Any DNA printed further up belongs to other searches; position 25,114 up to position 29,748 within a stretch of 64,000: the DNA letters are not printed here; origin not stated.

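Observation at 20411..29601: Divergently transcribed pair of ~1450-aa paralogous T9SS beta-helix surface proteins sharing one 530-bp control region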

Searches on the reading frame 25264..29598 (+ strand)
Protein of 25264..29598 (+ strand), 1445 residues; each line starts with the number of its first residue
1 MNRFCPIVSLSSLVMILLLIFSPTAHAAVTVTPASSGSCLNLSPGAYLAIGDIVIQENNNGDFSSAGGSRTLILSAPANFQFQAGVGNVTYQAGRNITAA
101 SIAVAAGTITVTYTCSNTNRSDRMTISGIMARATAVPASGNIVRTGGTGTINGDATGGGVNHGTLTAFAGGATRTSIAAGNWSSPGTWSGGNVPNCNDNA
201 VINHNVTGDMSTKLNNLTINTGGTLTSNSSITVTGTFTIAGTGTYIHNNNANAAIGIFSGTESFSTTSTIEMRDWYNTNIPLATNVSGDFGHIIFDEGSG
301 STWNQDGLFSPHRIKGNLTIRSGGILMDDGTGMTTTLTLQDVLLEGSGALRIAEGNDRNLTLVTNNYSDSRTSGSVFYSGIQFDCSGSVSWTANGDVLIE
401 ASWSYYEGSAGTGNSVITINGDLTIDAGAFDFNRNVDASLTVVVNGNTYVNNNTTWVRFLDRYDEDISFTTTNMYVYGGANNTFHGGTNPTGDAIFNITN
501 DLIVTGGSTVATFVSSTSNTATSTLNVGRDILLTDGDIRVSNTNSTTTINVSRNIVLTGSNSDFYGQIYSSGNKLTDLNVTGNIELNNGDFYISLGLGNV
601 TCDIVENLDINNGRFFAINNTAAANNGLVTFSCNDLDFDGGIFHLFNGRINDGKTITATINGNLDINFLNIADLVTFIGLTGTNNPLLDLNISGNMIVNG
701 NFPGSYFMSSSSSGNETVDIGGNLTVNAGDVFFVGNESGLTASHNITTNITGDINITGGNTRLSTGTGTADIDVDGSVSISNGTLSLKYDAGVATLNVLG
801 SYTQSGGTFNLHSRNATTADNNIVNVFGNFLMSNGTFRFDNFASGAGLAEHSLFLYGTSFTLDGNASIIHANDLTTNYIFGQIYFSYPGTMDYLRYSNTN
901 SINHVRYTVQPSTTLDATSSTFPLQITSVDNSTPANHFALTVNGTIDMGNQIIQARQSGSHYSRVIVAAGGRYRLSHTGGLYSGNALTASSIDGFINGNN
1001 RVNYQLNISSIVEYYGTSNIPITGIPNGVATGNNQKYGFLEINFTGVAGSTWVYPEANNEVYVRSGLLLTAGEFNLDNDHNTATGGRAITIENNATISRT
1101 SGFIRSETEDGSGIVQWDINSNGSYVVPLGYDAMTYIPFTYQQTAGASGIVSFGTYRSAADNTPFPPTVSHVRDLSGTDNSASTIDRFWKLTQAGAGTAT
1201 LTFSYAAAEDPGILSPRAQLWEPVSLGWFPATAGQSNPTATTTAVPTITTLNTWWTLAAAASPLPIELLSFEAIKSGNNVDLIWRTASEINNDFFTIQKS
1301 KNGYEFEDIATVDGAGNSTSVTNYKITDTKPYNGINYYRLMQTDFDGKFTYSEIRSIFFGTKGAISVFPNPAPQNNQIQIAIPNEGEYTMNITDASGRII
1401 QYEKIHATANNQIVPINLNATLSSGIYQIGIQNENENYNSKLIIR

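Call 7: search_protein_families(library=pfam, proteins=[window:25264-29598:+], max_evalue=1)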
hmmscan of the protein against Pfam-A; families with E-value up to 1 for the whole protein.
window:25264-29598:+ (1445 aa): 4 families
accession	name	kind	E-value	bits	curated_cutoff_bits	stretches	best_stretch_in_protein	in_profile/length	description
PF18962.6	Por_Secre_tail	-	3.9e-08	33.9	27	1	1367-1444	1-75/75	Secretion system C-terminal sorting domain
PF10162.14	G8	-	0.0038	17.5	22.9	1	187-256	1-67/124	G8 domain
PF11060.13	DUF2861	-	0.095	12.7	25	1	1394-1444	115-167/267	Protein of unknown function (DUF2861)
PF23623.1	GBD_IRG7_N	-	0.17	12.5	27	0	1377-1436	27-83/95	IRG7 N-terminal galactose binding domain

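Call 8: search_protein_families(library=ncbifam, proteins=[window:25264-29598:+], max_evalue=1)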
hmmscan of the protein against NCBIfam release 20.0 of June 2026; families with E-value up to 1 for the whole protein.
window:25264-29598:+ (1445 aa): 1 family
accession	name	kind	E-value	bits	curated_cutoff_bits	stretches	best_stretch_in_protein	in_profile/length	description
TIGR04183.1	Por_Secre_tail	domain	3.1e-10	39.9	23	1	1367-1445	1-72/72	T9SS type A sorting domain-containing protein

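Call 12: find_encoding_contigs(protein=window:25264-29598:+, flank=10000, max_places=6)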
Protein window:25264-29598:+ (1445 aa): no gene with exactly this product is on record in the collection.

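Call 14: find_homologous_proteins(query=window:25264-29598:+, max_evalue=0.00001)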
Query window:25264-29598:+ (1445 aa): 176 proteins with E <= 0.00001 among 8000 candidates; the best 120 are listed.
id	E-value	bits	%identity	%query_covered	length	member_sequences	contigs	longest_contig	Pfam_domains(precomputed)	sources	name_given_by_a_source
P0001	0.0e+0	3167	100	100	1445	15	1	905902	PF18962.8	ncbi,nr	ncbi:MAG: T9SS type A sorting domain-containing protein [Bacteroidetes bacterium]|nr:T9SS type A sor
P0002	0.0e+0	2746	85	100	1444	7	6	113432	PF18962.8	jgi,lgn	jgi:hypothetical protein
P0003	0.0e+0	2705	84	100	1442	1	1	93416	PF18962.8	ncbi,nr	ncbi:MAG: T9SS type A sorting domain-containing protein [Bacteroidia bacterium]|nr:T9SS type A sorti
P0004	0.0e+0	1908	61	100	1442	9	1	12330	PF18962.8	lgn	-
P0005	0.0e+0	1829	60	100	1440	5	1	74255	PF18962.8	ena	-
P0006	0.0e+0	1797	58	100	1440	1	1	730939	PF18962.8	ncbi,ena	-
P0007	0.0e+0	1683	56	100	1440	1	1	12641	PF18962.8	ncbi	-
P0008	0.0e+0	1502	51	100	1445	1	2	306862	PF18962.8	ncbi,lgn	-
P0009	0.0e+0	1435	49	100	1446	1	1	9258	PF18962.8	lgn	-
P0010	0.0e+0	1394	48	100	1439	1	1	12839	PF18962.8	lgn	-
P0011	0.0e+0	1338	47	98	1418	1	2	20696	PF18962.8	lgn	-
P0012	0.0e+0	1323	47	99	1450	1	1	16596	PF18962.8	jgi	jgi:hypothetical protein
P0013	0.0e+0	1316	46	100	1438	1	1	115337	PF18962.8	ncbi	-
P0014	0.0e+0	1309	46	99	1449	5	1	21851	-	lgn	-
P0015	0.0e+0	1281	48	96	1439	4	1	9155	PF18962.8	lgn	-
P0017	0.0e+0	1245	47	99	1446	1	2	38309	PF18962.8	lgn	-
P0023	0.0e+0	1175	44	99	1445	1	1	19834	PF18962.8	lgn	-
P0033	0.0e+0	1110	41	99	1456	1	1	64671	-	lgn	-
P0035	0.0e+0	1097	42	98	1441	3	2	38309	-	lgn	-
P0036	0.0e+0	1096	44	94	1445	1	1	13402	PF18962.8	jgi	jgi:type IX secretion system substrate protein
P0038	0.0e+0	1063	41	98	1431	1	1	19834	-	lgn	-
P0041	0.0e+0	1020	41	99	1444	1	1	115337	PF18962.8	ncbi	-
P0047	1.5e-159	551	33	85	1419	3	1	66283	PF10162.15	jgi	-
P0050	8.9e-142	492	32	88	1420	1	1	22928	PF18962.8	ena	-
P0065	5.9e-45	172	37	26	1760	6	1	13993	-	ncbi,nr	ncbi:MAG: G8 domain-containing protein [Bacteroidetes bacterium]|nr:G8 domain-containing protein [Ba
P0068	9.4e-42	161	34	27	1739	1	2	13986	PF10162.15,PF18962.8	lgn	-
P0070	6.3e-40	155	33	28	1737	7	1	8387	PF10162.15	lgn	-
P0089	1.4e-28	117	40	12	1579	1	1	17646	PF10162.15,PF18962.8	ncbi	-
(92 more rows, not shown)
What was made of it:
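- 25264..29601 (+): Gene B, 1445 aa, same architecture. T9SS type A CTD at aa 1367-1445; weak G8 match at aa 187-256. Rounds to 100% identity with P0001, named 'T9SS type A sorting domain-containing protein' (call 14).
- The strict length conservation (1431-1456 aa across 39-85% identity, call 14) and the invariant polar residues at the first coils and in the 1060-1260 region are atypical of a plain adhesin stalk.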

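Call 15: find_encoding_contigs(protein=P0001, flank=10000, max_places=3)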
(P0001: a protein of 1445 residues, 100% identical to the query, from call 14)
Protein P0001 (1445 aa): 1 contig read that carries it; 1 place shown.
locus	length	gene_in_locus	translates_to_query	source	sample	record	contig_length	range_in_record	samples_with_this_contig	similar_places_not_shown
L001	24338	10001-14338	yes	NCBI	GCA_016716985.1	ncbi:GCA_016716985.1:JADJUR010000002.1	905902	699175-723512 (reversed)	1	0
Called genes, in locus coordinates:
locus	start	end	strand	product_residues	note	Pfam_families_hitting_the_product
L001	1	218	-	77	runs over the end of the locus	PF00830:Ribosomal_L28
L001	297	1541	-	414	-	PF00994:MoCF_biosynth, PF18146:CinA_KH, PF02464:CinA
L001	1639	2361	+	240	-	PF13852:DUF4197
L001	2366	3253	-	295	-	PF00582:Usp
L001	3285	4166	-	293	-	PF00582:Usp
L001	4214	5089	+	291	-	PF01048:PNP_UDP_1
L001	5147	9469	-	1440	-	PF18962:Por_Secre_tail (weak)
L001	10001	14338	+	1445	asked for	PF18962:Por_Secre_tail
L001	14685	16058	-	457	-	PF01546:Peptidase_M20, PF07687:M20_dimer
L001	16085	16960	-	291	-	PF00698:Acyl_transf_1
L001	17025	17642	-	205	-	PF01227:GTP_cyclohydroI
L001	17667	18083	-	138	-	PF01242:PTPS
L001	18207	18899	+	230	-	PF01048:PNP_UDP_1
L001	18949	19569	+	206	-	PF04326:SLFN_AlbA_2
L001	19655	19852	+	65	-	PF12732:YtxH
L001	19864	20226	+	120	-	PF07332:Phage_holin_3_6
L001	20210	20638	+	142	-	-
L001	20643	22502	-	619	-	PF07995:GSDH, PF18962:Por_Secre_tail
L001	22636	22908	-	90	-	PF00216:Bac_DNA_binding, PF18291:HU-HIG (weak)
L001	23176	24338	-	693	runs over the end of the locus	PF00676:E1_dh, PF02779:Transket_pyr, PF02780:Transketolase_C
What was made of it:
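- Tried and rejected: The look-up of P0001 succeeded (call 15).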

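Call 16: find_encoding_contigs(protein=P0013, flank=10000, max_places=3)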
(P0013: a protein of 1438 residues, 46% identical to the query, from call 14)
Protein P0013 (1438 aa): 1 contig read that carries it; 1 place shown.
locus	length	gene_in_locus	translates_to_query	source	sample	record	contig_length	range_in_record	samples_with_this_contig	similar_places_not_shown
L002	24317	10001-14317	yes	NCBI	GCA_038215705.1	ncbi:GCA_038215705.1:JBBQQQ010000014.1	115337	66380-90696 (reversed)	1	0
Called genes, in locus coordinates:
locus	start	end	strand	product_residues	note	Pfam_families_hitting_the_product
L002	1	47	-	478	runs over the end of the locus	PF05195:AMP_N, PF00557:Peptidase_M24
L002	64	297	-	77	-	PF00830:Ribosomal_L28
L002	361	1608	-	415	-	PF00994:MoCF_biosynth, PF18146:CinA_KH, PF02464:CinA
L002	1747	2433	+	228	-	PF13852:DUF4197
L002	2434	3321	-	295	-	PF00582:Usp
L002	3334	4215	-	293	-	PF00582:Usp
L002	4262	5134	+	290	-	PF01048:PNP_UDP_1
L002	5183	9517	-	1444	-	PF18962:Por_Secre_tail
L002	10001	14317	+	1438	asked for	PF18962:Por_Secre_tail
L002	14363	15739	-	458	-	PF01546:Peptidase_M20, PF07687:M20_dimer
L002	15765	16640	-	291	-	PF00698:Acyl_transf_1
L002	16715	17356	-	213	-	PF01227:GTP_cyclohydroI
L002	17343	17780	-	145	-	PF01242:PTPS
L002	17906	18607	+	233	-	PF01048:PNP_UDP_1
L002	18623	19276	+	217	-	PF04326:SLFN_AlbA_2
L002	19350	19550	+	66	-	PF12732:YtxH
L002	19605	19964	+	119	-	PF07332:Phage_holin_3_6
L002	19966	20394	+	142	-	-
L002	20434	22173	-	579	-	PF18962:Por_Secre_tail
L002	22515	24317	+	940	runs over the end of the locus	PF19081:Ig_7 (faint), PF18911:PKD_4 (weak), PF13585:CHU_C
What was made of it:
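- No polysaccharide-utilisation genes (SusC/D) lie next to the pair (calls 15, 16).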

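Call 17: find_encoding_contigs(protein=P0017, flank=10000, max_places=3)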
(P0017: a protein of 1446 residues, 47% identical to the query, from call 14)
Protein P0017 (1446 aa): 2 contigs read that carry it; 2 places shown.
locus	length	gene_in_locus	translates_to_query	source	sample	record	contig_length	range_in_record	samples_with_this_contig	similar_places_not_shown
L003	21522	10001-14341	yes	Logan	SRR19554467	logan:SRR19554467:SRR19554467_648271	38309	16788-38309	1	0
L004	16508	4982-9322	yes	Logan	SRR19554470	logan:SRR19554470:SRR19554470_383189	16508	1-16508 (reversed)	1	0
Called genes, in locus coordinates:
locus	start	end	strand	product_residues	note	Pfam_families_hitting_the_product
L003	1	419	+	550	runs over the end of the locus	PF13573:SprB, PF13585:CHU_C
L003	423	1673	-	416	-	PF00994:MoCF_biosynth, PF18146:CinA_KH, PF02464:CinA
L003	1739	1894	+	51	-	-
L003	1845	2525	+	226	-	PF13852:DUF4197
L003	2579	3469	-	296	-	PF00582:Usp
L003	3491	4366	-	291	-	PF00582:Usp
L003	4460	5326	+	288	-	PF01048:PNP_UDP_1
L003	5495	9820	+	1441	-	-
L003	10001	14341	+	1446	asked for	PF18962:Por_Secre_tail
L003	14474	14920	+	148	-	PF13673:Acetyltransf_10, PF00583:Acetyltransf_1, PF13444:Acetyltransf_5 (faint), PF13508:Acetyltransf_7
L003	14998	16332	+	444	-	PF01554:MatE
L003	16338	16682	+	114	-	-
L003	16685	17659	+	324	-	PF00551:Formyl_trans_N, PF02911:Formyl_trans_C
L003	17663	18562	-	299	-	PF00701:DHDPS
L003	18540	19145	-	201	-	PF21857:DUF6913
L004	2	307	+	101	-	?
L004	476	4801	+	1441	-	-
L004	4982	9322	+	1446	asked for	PF18962:Por_Secre_tail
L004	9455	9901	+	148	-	PF13673:Acetyltransf_10, PF00583:Acetyltransf_1, PF13444:Acetyltransf_5 (faint), PF13508:Acetyltransf_7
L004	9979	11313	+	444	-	PF01554:MatE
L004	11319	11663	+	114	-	-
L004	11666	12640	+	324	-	PF00551:Formyl_trans_N, PF02911:Formyl_trans_C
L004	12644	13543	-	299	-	PF00701:DHDPS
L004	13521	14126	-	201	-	PF21857:DUF6913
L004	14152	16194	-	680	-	PF22745:Nlig-Ia, PF01653:DNA_ligase_aden, PF03120:OB_DNA_ligase, PF03119:DNA_ligase_ZBD, PF14520:HHH_5 (weak), PF12826:HHH_2, PF14520:HHH_5 (weak), PF00533:BRCT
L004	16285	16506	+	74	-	?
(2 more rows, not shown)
